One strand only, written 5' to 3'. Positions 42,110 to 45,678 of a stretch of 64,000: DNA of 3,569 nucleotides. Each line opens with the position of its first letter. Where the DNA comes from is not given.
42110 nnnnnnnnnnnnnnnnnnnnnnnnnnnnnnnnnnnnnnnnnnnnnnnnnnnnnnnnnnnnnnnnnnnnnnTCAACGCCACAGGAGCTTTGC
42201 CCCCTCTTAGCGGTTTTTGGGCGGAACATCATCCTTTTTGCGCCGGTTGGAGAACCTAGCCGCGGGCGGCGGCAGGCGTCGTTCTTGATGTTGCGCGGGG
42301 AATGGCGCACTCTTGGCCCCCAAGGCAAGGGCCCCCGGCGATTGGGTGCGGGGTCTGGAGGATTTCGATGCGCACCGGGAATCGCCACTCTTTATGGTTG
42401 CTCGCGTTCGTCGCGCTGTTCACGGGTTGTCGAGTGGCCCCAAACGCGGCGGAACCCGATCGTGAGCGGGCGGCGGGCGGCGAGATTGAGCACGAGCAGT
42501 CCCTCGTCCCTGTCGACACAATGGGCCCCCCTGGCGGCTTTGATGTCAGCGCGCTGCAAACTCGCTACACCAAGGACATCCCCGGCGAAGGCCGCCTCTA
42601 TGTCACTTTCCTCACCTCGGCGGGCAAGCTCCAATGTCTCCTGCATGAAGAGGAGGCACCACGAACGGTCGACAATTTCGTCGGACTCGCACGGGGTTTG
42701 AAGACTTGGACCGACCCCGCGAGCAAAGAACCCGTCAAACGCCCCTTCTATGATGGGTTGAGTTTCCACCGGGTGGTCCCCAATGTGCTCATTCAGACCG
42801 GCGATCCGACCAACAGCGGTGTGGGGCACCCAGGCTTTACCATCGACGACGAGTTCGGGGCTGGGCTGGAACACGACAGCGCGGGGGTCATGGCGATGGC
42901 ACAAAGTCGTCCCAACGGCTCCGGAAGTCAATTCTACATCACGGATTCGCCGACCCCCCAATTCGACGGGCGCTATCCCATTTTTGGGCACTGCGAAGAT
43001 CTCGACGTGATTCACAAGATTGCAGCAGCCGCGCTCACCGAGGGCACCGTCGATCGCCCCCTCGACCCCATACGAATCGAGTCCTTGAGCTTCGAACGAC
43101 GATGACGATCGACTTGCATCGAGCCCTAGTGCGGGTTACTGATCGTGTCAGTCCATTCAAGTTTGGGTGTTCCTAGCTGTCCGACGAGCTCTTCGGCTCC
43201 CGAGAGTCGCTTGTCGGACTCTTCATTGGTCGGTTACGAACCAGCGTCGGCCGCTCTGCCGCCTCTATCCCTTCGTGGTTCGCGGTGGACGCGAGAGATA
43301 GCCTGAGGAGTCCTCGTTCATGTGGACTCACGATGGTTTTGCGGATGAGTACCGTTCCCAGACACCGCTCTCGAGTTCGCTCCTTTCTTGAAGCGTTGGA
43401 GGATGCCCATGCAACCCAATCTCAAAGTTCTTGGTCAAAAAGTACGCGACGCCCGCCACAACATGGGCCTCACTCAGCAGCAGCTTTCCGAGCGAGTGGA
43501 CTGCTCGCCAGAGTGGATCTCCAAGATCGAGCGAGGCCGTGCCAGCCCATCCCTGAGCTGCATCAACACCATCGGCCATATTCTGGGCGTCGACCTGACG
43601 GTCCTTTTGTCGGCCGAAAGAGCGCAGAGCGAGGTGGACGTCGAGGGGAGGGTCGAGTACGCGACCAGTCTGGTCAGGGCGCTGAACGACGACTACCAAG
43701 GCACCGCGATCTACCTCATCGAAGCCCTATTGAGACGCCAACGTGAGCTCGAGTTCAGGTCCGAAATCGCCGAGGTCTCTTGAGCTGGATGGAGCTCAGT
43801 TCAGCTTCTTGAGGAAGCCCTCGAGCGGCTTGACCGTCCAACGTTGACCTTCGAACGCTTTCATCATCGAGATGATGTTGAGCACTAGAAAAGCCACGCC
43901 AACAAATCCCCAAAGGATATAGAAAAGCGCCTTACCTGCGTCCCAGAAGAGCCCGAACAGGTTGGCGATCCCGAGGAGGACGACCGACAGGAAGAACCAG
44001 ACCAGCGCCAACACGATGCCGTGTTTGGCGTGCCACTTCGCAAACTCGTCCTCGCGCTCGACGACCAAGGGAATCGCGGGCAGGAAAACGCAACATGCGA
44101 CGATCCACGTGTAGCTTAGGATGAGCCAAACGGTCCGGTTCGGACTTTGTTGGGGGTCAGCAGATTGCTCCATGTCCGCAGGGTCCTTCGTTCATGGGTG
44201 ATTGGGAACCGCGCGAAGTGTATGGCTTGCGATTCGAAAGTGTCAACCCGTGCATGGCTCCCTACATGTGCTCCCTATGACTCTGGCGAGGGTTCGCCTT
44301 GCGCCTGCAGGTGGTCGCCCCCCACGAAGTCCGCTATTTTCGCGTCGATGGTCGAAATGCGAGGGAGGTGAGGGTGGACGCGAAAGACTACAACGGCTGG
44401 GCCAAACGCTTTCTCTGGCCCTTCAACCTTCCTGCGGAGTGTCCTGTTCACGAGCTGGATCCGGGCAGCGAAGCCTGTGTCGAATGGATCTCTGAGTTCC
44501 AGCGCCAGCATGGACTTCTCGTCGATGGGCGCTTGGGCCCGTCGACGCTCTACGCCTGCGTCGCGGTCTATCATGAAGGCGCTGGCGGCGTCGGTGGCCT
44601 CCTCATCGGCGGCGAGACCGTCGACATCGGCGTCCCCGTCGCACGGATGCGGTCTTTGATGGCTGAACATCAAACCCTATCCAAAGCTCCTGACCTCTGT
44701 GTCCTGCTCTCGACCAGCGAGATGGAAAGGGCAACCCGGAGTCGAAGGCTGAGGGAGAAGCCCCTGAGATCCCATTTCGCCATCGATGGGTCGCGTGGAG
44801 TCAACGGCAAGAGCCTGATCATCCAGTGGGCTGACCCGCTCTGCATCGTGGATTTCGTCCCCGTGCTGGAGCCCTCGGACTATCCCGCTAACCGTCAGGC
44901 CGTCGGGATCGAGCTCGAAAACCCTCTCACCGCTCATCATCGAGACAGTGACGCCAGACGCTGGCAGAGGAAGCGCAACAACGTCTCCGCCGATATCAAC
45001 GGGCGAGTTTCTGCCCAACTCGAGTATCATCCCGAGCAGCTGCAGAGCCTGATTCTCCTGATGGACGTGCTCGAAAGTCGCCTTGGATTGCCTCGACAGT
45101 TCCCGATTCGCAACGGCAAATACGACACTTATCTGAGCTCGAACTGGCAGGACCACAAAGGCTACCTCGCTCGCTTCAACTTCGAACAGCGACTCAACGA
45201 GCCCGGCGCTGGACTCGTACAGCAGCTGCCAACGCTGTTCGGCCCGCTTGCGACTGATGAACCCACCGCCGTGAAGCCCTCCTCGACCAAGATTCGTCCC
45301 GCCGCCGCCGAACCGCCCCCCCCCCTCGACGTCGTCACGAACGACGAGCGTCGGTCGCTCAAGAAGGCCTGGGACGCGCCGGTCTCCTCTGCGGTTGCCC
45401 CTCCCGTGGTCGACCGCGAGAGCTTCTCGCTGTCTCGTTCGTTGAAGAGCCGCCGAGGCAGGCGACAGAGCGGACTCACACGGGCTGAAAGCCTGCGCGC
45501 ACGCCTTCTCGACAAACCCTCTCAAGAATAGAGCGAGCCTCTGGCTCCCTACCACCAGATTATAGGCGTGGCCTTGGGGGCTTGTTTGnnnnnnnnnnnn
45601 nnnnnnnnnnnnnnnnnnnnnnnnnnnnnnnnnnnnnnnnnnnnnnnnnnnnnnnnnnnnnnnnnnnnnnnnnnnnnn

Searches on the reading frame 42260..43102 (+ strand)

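Call 33: search_protein_families(library=pfam, proteins=[window:42260-43102:+], max_evalue=0.001)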
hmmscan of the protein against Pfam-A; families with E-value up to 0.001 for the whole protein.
window:42260-43102:+ (281 aa): 1 family
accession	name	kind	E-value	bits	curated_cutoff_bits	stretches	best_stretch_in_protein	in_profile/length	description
PF00160.26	Pro_isomerase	-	4e-33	115.3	21.7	1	114-276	1-157/159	Cyclophilin type peptidyl-prolyl cis-trans isomerase/CLD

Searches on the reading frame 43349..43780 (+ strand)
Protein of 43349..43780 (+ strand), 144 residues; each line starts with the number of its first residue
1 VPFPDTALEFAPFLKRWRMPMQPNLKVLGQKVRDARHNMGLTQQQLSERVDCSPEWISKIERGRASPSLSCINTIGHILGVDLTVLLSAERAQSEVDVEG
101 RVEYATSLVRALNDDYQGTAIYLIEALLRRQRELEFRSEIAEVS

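Call 33: search_protein_families(library=pfam, proteins=[window:43349-43780:+], max_evalue=0.001)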
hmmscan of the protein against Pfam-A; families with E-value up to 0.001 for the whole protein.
window:43349-43780:+ (144 aa): 3 families
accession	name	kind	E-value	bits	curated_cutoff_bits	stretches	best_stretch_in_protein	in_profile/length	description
PF13560.12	HTH_31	-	9.4e-13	48.7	27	1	28-83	2-58/64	Helix-turn-helix domain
PF01381.28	HTH_3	-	5.9e-09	36.3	23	1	33-85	2-54/55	Helix-turn-helix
PF12844.13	HTH_19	-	3.8e-08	33.6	30.2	1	29-88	1-60/64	Helix-turn-helix domain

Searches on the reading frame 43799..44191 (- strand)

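Call 59: search_protein_families(library=pfam, proteins=[window:43799-44191:-], max_evalue=0.001)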
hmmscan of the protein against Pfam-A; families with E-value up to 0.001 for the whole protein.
window:43799-44191:- (131 aa): 1 family
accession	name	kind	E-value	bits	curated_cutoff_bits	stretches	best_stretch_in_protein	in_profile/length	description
PF09685.15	DUF4870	-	9.1e-05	22.9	25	1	25-119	13-99/107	Domain of unknown function (DUF4870)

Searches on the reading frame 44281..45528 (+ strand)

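Call 33: search_protein_families(library=pfam, proteins=[window:44281-45528:+], max_evalue=0.001)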
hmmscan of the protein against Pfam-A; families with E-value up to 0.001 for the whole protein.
window:44281-45528:+ (416 aa): 1 family
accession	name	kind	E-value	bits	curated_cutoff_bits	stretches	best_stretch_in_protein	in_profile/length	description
PF01471.23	PG_binding_1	-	5.4e-05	23.7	23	1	70-92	34-56/57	Putative peptidoglycan binding domain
